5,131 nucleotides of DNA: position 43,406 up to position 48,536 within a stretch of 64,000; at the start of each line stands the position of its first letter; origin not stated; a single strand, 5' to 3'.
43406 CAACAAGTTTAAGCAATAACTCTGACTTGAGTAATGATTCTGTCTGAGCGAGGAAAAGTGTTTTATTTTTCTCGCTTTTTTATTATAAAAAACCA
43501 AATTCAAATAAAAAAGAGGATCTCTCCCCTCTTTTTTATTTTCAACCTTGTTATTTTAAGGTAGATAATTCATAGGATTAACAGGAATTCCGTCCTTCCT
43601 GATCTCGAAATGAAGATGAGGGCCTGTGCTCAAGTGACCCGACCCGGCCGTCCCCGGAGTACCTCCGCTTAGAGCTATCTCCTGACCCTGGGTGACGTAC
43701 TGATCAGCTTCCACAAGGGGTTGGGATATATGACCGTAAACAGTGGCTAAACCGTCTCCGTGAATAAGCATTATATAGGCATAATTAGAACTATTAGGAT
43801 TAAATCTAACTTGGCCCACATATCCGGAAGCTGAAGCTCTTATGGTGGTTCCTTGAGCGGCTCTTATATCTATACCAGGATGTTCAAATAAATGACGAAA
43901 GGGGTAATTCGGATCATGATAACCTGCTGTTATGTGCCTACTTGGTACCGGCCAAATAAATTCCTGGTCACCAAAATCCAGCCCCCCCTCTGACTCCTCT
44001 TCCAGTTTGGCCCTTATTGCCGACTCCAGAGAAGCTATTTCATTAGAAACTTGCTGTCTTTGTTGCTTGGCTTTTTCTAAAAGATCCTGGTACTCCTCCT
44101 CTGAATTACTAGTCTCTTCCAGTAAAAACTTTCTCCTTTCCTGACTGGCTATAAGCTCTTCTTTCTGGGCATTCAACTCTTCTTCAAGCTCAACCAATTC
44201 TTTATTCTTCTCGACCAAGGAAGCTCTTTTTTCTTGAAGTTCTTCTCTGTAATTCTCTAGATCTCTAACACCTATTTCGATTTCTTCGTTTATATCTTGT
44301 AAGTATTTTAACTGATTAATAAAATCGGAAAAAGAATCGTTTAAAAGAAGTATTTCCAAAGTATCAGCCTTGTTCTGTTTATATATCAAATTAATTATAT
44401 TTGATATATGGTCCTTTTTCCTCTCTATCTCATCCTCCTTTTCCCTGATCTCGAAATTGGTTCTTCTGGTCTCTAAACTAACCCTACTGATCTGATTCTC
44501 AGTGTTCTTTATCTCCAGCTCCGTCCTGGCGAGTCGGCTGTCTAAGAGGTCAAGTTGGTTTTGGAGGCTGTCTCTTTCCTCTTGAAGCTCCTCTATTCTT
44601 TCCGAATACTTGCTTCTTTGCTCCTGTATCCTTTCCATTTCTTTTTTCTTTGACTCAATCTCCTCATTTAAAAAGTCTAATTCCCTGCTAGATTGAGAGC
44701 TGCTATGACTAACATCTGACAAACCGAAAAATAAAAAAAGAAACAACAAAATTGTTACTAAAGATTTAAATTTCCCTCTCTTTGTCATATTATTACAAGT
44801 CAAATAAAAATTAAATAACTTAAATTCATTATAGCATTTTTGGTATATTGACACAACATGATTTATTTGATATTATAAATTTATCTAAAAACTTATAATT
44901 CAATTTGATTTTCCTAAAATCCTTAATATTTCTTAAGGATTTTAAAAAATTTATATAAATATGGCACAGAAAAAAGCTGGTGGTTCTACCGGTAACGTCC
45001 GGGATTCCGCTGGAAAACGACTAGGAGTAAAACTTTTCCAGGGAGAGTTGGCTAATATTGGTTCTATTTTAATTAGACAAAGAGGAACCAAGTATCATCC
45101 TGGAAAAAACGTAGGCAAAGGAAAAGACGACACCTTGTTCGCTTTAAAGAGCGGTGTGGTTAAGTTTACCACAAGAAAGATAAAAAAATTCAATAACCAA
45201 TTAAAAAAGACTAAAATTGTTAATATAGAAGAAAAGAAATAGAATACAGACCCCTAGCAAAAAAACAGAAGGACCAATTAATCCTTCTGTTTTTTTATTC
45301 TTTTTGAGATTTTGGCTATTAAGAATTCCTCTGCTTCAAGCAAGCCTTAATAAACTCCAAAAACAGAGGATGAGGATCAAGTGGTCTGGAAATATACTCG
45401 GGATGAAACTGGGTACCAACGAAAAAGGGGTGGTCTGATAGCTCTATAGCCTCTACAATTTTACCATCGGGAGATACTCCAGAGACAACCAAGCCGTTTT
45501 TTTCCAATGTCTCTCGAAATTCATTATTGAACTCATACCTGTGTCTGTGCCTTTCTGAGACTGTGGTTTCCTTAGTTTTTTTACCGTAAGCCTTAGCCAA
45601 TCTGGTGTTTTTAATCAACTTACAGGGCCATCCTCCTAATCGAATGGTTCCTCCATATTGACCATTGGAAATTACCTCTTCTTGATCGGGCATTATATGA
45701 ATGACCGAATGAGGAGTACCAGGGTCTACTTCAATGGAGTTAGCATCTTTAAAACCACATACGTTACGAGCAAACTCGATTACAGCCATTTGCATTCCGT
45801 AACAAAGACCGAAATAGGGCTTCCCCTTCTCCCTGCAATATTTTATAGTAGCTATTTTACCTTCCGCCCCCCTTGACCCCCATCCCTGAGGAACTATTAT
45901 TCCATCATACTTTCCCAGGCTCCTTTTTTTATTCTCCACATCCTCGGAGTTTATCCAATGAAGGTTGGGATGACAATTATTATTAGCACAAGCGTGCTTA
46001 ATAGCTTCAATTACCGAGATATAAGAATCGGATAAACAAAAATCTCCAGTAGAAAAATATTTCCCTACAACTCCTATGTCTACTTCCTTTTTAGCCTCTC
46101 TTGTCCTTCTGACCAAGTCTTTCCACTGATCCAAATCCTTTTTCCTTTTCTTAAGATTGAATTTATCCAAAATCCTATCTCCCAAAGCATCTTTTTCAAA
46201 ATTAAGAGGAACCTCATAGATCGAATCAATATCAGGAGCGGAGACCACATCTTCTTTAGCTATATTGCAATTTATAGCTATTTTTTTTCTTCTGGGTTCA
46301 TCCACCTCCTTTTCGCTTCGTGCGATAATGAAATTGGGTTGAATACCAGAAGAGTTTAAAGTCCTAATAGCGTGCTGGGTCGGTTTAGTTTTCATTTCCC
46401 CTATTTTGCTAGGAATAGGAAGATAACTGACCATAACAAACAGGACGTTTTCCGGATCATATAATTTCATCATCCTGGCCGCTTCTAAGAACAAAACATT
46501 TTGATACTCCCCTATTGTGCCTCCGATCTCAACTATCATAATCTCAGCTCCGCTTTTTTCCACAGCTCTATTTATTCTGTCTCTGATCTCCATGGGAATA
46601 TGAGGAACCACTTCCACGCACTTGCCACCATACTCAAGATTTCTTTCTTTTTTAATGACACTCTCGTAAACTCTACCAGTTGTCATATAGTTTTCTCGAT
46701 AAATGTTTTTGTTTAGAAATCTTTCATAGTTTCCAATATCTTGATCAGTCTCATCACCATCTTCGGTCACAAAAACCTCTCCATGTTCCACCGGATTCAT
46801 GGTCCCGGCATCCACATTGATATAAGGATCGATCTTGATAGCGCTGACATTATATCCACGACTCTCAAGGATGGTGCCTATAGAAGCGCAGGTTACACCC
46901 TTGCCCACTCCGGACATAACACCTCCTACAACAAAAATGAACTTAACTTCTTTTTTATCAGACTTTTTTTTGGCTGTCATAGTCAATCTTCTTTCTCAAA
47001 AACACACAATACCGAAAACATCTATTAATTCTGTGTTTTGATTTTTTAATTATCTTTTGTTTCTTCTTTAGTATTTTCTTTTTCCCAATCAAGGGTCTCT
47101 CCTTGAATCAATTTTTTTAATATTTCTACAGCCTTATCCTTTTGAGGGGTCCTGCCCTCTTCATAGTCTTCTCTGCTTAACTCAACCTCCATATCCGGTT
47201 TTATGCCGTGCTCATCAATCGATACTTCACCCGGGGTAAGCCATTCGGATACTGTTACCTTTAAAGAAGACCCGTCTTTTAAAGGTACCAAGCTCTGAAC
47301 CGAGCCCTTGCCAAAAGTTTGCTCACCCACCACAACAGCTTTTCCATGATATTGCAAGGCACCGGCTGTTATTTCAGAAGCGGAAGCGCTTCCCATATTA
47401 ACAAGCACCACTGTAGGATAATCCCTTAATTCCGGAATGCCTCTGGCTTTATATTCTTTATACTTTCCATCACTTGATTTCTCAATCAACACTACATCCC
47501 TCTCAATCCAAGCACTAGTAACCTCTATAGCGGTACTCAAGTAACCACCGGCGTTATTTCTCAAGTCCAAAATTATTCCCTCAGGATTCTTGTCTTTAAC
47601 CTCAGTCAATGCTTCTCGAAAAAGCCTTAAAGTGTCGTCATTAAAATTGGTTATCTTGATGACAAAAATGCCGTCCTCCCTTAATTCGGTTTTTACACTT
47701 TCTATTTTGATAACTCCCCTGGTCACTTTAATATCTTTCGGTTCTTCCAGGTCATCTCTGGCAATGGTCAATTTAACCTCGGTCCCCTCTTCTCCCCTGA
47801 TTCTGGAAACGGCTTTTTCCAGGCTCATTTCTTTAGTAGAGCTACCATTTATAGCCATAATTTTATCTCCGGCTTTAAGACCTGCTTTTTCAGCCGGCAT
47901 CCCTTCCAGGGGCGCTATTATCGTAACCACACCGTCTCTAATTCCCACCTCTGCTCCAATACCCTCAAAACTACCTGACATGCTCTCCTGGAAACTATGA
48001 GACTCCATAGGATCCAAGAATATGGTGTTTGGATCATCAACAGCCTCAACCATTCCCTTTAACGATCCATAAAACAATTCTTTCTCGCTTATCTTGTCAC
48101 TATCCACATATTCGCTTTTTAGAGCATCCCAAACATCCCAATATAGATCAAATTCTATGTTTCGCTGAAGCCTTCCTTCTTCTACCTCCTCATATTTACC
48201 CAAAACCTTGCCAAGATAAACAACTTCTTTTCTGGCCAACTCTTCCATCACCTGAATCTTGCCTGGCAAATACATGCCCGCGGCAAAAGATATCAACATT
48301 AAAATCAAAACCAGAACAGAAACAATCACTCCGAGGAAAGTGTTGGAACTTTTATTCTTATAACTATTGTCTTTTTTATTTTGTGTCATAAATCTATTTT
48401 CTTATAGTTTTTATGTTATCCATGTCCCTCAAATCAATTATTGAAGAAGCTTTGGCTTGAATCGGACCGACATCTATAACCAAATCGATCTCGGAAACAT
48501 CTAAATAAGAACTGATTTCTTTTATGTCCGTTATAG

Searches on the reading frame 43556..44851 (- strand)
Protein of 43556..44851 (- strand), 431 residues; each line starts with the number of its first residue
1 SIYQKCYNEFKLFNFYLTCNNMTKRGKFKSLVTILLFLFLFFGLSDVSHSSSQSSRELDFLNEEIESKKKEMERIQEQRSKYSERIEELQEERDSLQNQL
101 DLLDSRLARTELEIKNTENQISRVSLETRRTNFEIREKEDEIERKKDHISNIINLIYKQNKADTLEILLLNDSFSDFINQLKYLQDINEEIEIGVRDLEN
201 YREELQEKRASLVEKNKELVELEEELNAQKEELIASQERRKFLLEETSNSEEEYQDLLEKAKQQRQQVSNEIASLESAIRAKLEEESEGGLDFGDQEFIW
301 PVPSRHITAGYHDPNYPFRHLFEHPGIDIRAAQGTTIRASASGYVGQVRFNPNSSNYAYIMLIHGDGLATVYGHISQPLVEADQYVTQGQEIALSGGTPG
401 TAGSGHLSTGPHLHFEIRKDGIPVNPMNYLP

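Call 86: search_protein_families(library=pfam, proteins=[window:43556-44851:-], max_evalue=0.00001)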
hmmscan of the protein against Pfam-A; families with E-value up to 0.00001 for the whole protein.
window:43556-44851:- (431 aa): 1 family
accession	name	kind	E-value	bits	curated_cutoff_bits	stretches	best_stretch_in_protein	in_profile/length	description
PF01551.29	Peptidase_M23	-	2.5e-24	85.7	28.7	1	324-426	3-96/96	Peptidase family M23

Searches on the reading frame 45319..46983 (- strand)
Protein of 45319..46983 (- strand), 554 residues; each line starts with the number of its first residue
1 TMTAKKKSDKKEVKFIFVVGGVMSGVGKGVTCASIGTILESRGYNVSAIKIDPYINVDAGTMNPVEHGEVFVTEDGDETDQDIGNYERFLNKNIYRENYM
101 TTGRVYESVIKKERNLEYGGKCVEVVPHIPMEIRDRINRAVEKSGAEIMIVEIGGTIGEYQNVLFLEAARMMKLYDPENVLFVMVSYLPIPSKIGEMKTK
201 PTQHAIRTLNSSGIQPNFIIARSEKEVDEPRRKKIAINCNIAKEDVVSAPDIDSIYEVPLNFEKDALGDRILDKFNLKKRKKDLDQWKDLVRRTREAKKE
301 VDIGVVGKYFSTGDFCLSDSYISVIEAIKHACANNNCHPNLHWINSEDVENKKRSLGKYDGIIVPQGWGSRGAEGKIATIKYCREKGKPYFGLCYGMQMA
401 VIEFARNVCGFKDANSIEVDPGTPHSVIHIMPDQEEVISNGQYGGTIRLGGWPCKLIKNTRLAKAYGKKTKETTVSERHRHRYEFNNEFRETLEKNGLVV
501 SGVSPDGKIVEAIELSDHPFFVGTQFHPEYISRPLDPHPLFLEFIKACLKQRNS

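Call 73: search_protein_families(library=ncbifam, proteins=[window:45319-46983:-], max_evalue=1e-10)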
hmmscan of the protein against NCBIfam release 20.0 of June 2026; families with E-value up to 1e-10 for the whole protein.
window:45319-46983:- (554 aa): 3 families
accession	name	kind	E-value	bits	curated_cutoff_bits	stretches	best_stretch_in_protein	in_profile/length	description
NF003792.0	PRK05380.1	equivalog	5.2e-216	718.5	308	1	12-553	2-531/534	CTP synthase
TIGR00337.1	PyrG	equivalog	2.9e-210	699.3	462.75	1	12-547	2-526/526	glutamine hydrolyzing CTP synthase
NF004836.1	PRK06186.1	equivalog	8.7e-43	146.1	260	1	318-548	13-227/228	CTP synthase C-terminal region-related (seleno)protein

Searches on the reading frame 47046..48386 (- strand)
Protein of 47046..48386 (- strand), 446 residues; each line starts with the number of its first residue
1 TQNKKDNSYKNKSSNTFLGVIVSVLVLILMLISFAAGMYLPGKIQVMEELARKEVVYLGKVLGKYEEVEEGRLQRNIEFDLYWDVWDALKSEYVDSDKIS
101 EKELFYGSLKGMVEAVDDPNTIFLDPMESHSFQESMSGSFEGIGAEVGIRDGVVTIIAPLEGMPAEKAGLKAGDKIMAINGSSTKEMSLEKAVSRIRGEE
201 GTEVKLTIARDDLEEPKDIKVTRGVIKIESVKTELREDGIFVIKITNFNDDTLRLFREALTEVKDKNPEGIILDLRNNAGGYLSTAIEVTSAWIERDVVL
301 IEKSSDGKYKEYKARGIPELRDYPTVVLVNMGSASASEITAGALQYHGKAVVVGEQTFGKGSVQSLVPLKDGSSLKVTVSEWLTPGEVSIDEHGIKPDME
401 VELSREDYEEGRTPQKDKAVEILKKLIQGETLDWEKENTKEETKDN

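Call 86: search_protein_families(library=pfam, proteins=[window:47046-48386:-], max_evalue=0.00001)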
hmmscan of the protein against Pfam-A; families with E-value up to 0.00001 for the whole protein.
window:47046-48386:- (446 aa): 4 families
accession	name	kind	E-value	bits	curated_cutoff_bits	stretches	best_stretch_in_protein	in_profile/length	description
PF03572.23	Peptidase_S41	-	2.4e-48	164.3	24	1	242-401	4-165/165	Peptidase family S41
PF00595.29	PDZ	-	5.6e-13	49.5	23.2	1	142-208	11-80/81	PDZ domain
PF17820.7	PDZ_6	-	1.8e-12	47.2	27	1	158-210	4-54/54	PDZ domain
PF13180.12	PDZ_2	-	5.9e-10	39.7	27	1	143-220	3-79/80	PDZ domain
